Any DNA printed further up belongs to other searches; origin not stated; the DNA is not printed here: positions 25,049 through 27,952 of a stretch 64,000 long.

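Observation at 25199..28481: Duplicated TetR-linked PEP-utilizing (rifampin-phosphotransferase-like) modules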

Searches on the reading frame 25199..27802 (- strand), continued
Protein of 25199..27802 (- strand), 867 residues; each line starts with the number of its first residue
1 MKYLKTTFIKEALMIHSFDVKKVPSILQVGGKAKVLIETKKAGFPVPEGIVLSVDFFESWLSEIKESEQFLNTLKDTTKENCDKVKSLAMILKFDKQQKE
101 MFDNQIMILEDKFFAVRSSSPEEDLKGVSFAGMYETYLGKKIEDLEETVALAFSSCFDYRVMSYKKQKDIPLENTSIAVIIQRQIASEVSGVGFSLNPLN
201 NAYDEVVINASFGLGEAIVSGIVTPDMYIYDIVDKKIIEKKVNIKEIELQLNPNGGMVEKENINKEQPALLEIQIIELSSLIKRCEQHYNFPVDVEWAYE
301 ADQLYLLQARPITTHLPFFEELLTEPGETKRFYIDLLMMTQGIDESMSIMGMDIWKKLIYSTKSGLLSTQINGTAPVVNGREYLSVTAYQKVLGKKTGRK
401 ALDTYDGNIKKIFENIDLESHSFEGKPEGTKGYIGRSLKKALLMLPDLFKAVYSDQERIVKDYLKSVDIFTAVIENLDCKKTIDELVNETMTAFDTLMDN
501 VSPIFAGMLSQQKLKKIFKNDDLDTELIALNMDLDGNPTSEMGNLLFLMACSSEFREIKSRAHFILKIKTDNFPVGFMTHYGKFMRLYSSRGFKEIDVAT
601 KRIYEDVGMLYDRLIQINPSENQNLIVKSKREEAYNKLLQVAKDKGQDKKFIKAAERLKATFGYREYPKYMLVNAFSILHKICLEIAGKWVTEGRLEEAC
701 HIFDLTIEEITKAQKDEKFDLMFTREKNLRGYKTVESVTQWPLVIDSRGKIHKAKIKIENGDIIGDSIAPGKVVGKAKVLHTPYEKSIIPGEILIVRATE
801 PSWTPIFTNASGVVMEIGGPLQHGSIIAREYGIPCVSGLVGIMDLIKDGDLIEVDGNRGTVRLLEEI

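Call 27: search_protein_families(library=pfam, proteins=[L002:4741-5976:+, L017:4746-5996:+, L012:4700-5398:+, L011:4575-5309:+, L042:1483-2112:+, L044:1172-1801:+, L028:4556-5917:+, L025:5218-5949:+, L005:96-1442:+, L016:4498-5712:+], max_evalue=0.001)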
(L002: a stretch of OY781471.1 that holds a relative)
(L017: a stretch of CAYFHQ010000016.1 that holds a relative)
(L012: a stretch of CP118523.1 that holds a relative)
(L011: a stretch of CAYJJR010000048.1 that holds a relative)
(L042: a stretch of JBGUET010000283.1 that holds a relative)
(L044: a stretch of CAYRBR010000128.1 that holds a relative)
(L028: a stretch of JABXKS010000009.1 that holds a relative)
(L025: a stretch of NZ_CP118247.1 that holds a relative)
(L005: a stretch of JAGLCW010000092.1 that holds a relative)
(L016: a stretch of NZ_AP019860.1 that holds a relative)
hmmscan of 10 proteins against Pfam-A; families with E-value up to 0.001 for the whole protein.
L002:4741-5976:+ (411 aa): 2 families
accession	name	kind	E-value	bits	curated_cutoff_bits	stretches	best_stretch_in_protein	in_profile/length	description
PF07690.21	MFS_1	-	2.3e-33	116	33.4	1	11-371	2-346/347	Major Facilitator Superfamily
PF05977.19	MFS_3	-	2.6e-21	76.1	27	1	14-395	19-383/524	Transmembrane secretion effector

L017:4746-5996:+ (416 aa): 2 families
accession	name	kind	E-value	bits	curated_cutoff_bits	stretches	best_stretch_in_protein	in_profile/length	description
PF07690.21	MFS_1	-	2.6e-39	135.5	33.4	2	14-375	1-346/347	Major Facilitator Superfamily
PF05977.19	MFS_3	-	7.3e-23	81.2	27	1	18-409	19-394/524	Transmembrane secretion effector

L012:4700-5398:+ (232 aa): 1 family
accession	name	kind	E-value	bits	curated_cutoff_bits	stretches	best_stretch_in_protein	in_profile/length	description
PF01794.25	Ferric_reduct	-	2.4e-08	34.5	28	1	65-183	2-120/121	Ferric reductase like transmembrane component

L011:4575-5309:+ (244 aa): 2 families
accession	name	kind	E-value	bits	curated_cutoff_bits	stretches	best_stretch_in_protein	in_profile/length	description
PF02811.25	PHP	-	9.3e-06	26.5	26.4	1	6-82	1-80/164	PHP domain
PF13263.12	PHP_C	-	0.00011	22.1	21.3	1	198-238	15-55/56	PHP-associated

L042:1483-2112:+ (209 aa): 12 families
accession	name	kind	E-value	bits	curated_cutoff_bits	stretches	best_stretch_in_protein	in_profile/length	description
PF13649.12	Methyltransf_25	-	7e-18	65.5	27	1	47-138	1-95/97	Methyltransferase domain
PF08241.18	Methyltransf_11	-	1.1e-17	64.8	21.2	1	48-139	1-90/95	Methyltransferase domain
PF13847.12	Methyltransf_31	-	6.2e-14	52.3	27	1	43-159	3-126/145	Methyltransferase domain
PF01209.24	Ubie_methyltran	-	1.2e-09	38.3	20.1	1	7-138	10-145/233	ubiE/COQ5 methyltransferase family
PF08242.18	Methyltransf_12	-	5.2e-09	37.2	30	1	48-137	1-93/98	Methyltransferase domain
PF13489.12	Methyltransf_23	-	1.3e-08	35.2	27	1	26-118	4-92/164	Methyltransferase domain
PF07021.18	MetW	-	3.8e-07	30.4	21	1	46-143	16-109/193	Methionine biosynthesis protein MetW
PF01728.25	FtsJ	-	2e-06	28.3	24.1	1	35-192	12-162/181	FtsJ-like methyltransferase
PF00398.26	RrnaAD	-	1.1e-05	25.2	24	1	30-104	17-92/263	Ribosomal RNA adenine dimethylase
PF13679.12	Methyltransf_32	-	0.00011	22.6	27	1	26-85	7-73/143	Methyltransferase domain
PF05175.20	MTS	-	0.00017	21.7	23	1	40-102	28-95/170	Methyltransferase small domain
PF03848.20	TehB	-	0.00026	20.9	20.4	1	21-137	8-125/193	Tellurite resistance protein TehB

L044:1172-1801:+ (209 aa): 1 family
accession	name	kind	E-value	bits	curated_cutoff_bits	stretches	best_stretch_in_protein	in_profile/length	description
PF01326.24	PPDK_N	-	1.5e-18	67.7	27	1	18-158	2-156/328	Pyruvate phosphate dikinase, AMP/ATP-binding domain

L028:4556-5917:+ (453 aa): 5 families
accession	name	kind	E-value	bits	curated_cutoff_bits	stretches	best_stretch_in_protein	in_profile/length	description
PF02518.31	HATPase_c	-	3.3e-17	63.4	26.4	1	355-451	2-105/111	Histidine kinase-, DNA gyrase B-, and HSP90-like ATPase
PF00512.31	HisKA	-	5e-14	52.5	26.9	1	244-307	2-64/66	His Kinase A (phospho-acceptor) domain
PF14501.12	HATPase_c_5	-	1.2e-05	25.6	22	1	361-451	8-99/102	GHKL domain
PF13581.12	HATPase_c_2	-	9.4e-05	22.9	27.4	1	365-431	38-109/127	Histidine kinase-like ATPase domain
PF00672.30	HAMP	-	0.00041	21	25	1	187-237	1-51/53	HAMP domain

L025:5218-5949:+ (243 aa): 1 family
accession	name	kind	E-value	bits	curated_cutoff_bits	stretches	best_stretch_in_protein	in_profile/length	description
PF00440.29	TetR_N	-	4e-15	55.8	24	1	46-90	1-45/47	Bacterial regulatory proteins, tetR family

L005:96-1442:+ (448 aa): 3 families
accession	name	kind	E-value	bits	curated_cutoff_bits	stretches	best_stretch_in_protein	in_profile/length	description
PF13173.12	AAA_14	-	3.8e-36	124.4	27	1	38-171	4-129/129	AAA domain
PF13635.12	DUF4143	-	5e-26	91.8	28.1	1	234-374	2-154/160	Domain of unknown function (DUF4143)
PF13401.12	AAA_22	-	0.00043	21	27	0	40-144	9-126/130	AAA domain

L016:4498-5712:+ (404 aa): 4 families
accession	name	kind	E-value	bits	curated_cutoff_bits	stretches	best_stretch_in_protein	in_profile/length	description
PF03572.23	Peptidase_S41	-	2.3e-19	70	24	1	214-378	2-165/165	Peptidase family S41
PF13180.12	PDZ_2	-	1.8e-07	31.7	27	1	115-185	3-78/80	PDZ domain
PF00595.29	PDZ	-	6.1e-06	27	23.2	1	107-157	4-58/81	PDZ domain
PF17820.7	PDZ_6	-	2.8e-05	24.2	27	1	127-153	1-27/54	PDZ domain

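Call 53: predict_structure(alignment_id=A1)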
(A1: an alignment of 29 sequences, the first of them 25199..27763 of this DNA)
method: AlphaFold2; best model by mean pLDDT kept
length: 854 residues; sequences in the alignment: 29
mean_pLDDT: 86.8   pTM: 0.83
mean pLDDT of the five models: 86.8, 85.7, 83.0, 80.2, 75.8
residues with pLDDT >= 90: 477; 70-90: 303; 50-70: 46; < 50: 28
segments of 3 or more residues with pLDDT < 50: 787-811, 817-819
pLDDT, mean of each block of 10 residues (from residue 1): 89 90 93 95 94 95 94 95 94 85 85 57 88 95 91 86 92 92 91 94 74 93 93 90 89 93 96 91 92 88 88 90 80 90 91 93 94 94 87 83 89 92 89 86 91 94 93 94 87 89 84 75 81 89 92 93 94 84 88 90 76 82 95 95 90 87 95 97 97 97 96 93 82 93 86 76 77 63 59 41 43 51 76 88 87 75
secondary structure, 60 per line:
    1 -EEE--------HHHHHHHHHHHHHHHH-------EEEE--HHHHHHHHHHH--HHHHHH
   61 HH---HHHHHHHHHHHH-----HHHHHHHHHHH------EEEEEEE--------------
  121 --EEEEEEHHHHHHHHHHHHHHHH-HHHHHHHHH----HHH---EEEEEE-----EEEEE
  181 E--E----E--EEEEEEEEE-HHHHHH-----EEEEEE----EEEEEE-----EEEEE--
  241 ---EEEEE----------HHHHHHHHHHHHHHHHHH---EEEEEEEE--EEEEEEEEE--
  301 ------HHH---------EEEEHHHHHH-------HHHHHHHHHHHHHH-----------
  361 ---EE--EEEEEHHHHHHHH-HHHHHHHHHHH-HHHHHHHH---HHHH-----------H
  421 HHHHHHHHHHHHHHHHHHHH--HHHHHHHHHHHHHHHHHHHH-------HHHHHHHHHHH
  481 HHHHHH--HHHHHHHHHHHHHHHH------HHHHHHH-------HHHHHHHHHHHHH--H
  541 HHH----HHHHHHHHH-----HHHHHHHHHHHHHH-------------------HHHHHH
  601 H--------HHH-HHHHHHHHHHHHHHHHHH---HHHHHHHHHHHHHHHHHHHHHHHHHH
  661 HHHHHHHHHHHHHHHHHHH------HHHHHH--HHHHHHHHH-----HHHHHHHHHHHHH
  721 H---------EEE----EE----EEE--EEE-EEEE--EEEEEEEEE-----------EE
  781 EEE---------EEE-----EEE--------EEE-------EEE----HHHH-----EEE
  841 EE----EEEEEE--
elements in order (helices of 4 or more, strands of 3 or more residues): E2-4 H13-28 E36-39 H42-52 H55-62 H66-77 H83-93 E100-106 E123-128 H129-144 H146-154 E165-170 E176-181 E192-200 H202-207 E213-218 E223-228 E234-238 E244-248 H259-276 E280-287 E290-298 E319-322 H323-328 H336-349 E368-372 H373-380 H382-392 H394-401 H405-408 H420-440 H443-462 H470-486 H489-504 H511-517 H525-537 H540-543 H548-556 H562-575 H595-601 H614-631 H635-679 H686-691 H694-702 H708-721 E731-733 E744-746 E749-751 E753-756 E759-767 E779-783 E793-795 E801-803 E812-814 E822-824 H829-832 E838-842 E847-852

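Call 56: fold_search(model_id=the predicted structure, library=pdb)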
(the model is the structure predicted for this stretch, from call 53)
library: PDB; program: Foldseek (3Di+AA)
matches with E <= 10: 626; with E <= 0.001: 25
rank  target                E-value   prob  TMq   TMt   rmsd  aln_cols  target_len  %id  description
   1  5hv1                  2.3e-44  1.00  0.76  0.77   6.2       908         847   24  Rifampin phosphotransferase in complex with AMPPNP and rifampin from Listeria monocytogenes (released 2016-03-30)
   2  5hv3                  1.8e-41  1.00  0.67  0.67  10.9       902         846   22  Rifampin phosphotransferase G527Y mutant in complex with AMPPNP from Listeria monocytogenes (released 2016-03-30)
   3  5hv2                  1.1e-40  1.00  0.66  0.67  11.1       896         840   23  Rifampin phosphotransferase G527Y mutant from Listeria monocytogenes (released 2016-03-30)
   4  5fbs                  2.1e-40  1.00  0.73  0.78   5.9       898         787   23  Crystal structure of rifampin phosphotransferase RPH-Lm from Listeria monocytogenes in complex with ADP and magnesium (released 2016-01-13)
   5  5fbt                  2.0e-33  1.00  0.69  0.76   5.8       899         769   20  Crystal structure of rifampin phosphotransferase RPH-Lm from Listeria monocytogenes in complex with rifampin (released 2015-12-30)
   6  5fbu                  7.8e-26  1.00  0.62  0.71   6.8       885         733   18  Crystal structure of rifampin phosphotransferase RPH-Lm from Listeria monocytogenes in complex with rifampin-phosphate (released 2015-12-30)
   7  5hv6_B                1.0e-20  1.00  0.31  0.87   2.8       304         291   26  The ATP binding domain of rifampin phosphotransferase from Listeria monocytogenes (released 2016-03-30)
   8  9goj                  7.9e-20  1.00  0.27  0.61   5.8       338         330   26  Crystal structure of HpeI from Rhodococcus rhodochrous GD02 (released 2025-05-21)
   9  5hv6_A                1.4e-19  1.00  0.32  0.85   2.8       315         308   28  The ATP binding domain of rifampin phosphotransferase from Listeria monocytogenes (released 2016-03-30)
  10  2ols                  3.1e-18  1.00  0.32  0.37   6.4       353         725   23  The crystal structure of the phosphoenolpyruvate synthase from Neisseria meningitidis (released 2007-02-20)
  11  2dik                  1.4e-07  1.00  0.23  0.22  10.3       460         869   15  R337A MUTANT OF PYRUVATE PHOSPHATE DIKINASE (released 1999-09-13)
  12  1dik                  2.0e-07  1.00  0.22  0.21  13.2       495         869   14  PYRUVATE PHOSPHATE DIKINASE (released 1996-04-03)
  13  1kbl                  2.8e-07  1.00  0.22  0.22   8.0       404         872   17  PYRUVATE PHOSPHATE DIKINASE (released 2002-01-30)
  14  5jvl_C                3.5e-07  1.00  0.18  0.18  13.1       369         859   17  C4-type pyruvate phospate dikinase: nucleotide binding domain with bound ATP analogue (released 2017-04-05)
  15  5jvl_A                4.1e-07  1.00  0.22  0.21  10.2       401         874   17  C4-type pyruvate phospate dikinase: nucleotide binding domain with bound ATP analogue (released 2017-04-05)
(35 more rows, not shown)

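Call 57: search_protein_families(library=padloc, proteins=[window:25199-27763:-], max_evalue=0.001)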
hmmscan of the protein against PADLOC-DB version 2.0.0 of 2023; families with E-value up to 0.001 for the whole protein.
window:25199-27763:- (854 aa): 0 families

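Call 61: search_protein_families(library=pfam, alignment_id=A4, max_evalue=0.001)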
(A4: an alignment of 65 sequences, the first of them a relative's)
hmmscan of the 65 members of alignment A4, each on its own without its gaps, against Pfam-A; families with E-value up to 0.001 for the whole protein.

A. member 1, L003:5003-5683:+ (226 aa): 1 family
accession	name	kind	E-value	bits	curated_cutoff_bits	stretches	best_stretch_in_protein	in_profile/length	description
PF00440.29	TetR_N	-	7.7e-15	54.9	24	1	43-87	1-45/47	Bacterial regulatory proteins, tetR family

B. families by the number of members that match (of 65 scanned): 105 families (the first 25 are shown)
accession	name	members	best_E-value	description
PF00440.29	TetR_N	23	8.5e-21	Bacterial regulatory proteins, tetR family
PF07690.21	MFS_1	4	2.6e-39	Major Facilitator Superfamily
PF05977.19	MFS_3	3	7.3e-23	Transmembrane secretion effector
PF03601.19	Cons_hypoth698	2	2.9e-49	Conserved hypothetical protein 698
PF00892.27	EamA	2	3.3e-42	EamA-like transporter family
PF13424.12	TPR_12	2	1.3e-09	Tetratricopeptide repeat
PF13401.12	AAA_22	2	0.00012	AAA domain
PF08281.18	Sigma70_r4_2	2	0.00026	Sigma-70, region 4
PF00873.25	ACR_tran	1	1.8e-284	AcrB/AcrD/AcrF family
PF00199.24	Catalase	1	1.1e-190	Catalase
PF03577.20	Peptidase_C69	1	1.6e-170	Peptidase family C69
PF01970.21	TctA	1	7.8e-145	Tripartite tricarboxylate transporter TctA family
PF17874.7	TPR_MalT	1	5.7e-73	MalT-like TPR region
PF00122.25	E1-E2_ATPase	1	5.3e-43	E1-E2 ATPase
PF00296.26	Bac_luciferase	1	1.2e-39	Luciferase-like monooxygenase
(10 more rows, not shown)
